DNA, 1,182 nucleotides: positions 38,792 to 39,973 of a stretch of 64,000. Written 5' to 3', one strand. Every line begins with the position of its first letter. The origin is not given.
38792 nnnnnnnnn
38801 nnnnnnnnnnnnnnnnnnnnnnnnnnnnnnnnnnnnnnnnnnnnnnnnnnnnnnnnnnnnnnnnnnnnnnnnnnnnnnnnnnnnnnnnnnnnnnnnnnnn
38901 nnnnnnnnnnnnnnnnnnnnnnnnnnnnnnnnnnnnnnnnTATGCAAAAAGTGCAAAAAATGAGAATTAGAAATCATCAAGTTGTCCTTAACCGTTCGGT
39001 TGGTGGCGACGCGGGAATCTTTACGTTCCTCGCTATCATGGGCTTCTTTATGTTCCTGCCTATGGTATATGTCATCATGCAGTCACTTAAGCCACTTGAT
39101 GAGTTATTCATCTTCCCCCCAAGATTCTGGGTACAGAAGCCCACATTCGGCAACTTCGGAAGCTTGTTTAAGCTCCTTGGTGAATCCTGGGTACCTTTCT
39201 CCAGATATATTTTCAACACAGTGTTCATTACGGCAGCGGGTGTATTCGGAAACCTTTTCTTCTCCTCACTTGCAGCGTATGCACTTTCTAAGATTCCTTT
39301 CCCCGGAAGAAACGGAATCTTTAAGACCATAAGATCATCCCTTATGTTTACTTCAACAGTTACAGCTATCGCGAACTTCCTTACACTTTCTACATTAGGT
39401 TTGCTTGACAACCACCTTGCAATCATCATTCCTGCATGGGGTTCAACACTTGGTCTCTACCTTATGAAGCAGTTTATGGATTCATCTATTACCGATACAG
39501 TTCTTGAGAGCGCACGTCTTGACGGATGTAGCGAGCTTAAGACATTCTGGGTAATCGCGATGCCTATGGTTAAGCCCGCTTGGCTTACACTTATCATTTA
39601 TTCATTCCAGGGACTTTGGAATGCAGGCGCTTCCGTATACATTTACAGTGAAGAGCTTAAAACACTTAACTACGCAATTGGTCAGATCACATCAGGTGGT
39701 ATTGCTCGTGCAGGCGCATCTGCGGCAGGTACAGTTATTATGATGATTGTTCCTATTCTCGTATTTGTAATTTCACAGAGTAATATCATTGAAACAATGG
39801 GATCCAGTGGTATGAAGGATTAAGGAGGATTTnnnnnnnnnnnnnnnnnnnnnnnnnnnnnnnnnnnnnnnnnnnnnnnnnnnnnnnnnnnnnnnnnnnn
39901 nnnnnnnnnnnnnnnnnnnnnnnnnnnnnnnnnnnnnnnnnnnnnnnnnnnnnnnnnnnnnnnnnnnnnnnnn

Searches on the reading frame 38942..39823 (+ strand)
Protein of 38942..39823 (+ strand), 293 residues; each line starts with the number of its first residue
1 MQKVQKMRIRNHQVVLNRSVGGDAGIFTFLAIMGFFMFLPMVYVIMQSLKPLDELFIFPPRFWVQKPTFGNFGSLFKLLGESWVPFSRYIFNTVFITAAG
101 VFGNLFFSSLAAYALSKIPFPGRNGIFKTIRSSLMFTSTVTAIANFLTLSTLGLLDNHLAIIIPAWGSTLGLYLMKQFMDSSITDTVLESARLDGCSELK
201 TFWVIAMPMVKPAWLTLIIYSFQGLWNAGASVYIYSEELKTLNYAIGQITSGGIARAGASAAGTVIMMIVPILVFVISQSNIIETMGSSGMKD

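Call 5: search_protein_families(library=pfam, proteins=[window:38942-39823:+], max_evalue=0.1)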
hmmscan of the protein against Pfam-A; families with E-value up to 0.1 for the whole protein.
window:38942-39823:+ (293 aa): 1 family
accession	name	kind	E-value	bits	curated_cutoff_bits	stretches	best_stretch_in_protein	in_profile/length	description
PF00528.27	BPD_transp_1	-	7.1e-07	29.6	26.4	1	141-280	33-176/184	Binding-protein-dependent transport system inner membrane component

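Call 6: search_protein_families(library=ncbifam, proteins=[window:38942-39823:+], max_evalue=0.1)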
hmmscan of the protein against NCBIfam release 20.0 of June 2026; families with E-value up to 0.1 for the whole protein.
window:38942-39823:+ (293 aa): 9 families
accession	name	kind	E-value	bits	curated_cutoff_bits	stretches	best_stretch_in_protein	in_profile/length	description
NF008210.0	PRK10973.1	equivalog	6.8e-17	62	297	1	79-283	66-273/281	sn-glycerol-3-phosphate ABC transporter permease UgpE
NF008231.0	PRK10998.1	equivalog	1.9e-11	44.1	261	1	84-293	79-296/296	maltose ABC transporter permease MalG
NF040932.1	ABC_arch_GlcU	equivalog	3.3e-11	43.3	340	1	30-280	9-258/272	glucose ABC transporter permease GlcU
TIGR01581.1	Mo_ABC_porter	hypoth_equivalog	0.00071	19.1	210.3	1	98-261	31-212/225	ABC transporter permease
NF007047.0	PRK09500.1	equivalog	0.0011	18.6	326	1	105-280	75-250/257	spermidine/putrescine ABC transporter permease PotC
TIGR02141.1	modB_ABC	equivalog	0.0033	17.1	182.6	1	140-274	50-201/208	molybdate ABC transporter permease subunit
TIGR02140.1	permease_CysW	equivalog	0.022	14.2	329.1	0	93-156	52-115/261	sulfate ABC transporter permease subunit CysW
TIGR01097.1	PhnE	equivalog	0.023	14.1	216.7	1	92-223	67-193/252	phosphonate ABC transporter, permease protein PhnE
TIGR02139.1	permease_CysT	equivalog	0.059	13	246.1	0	182-277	157-255/265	sulfate ABC transporter permease subunit CysT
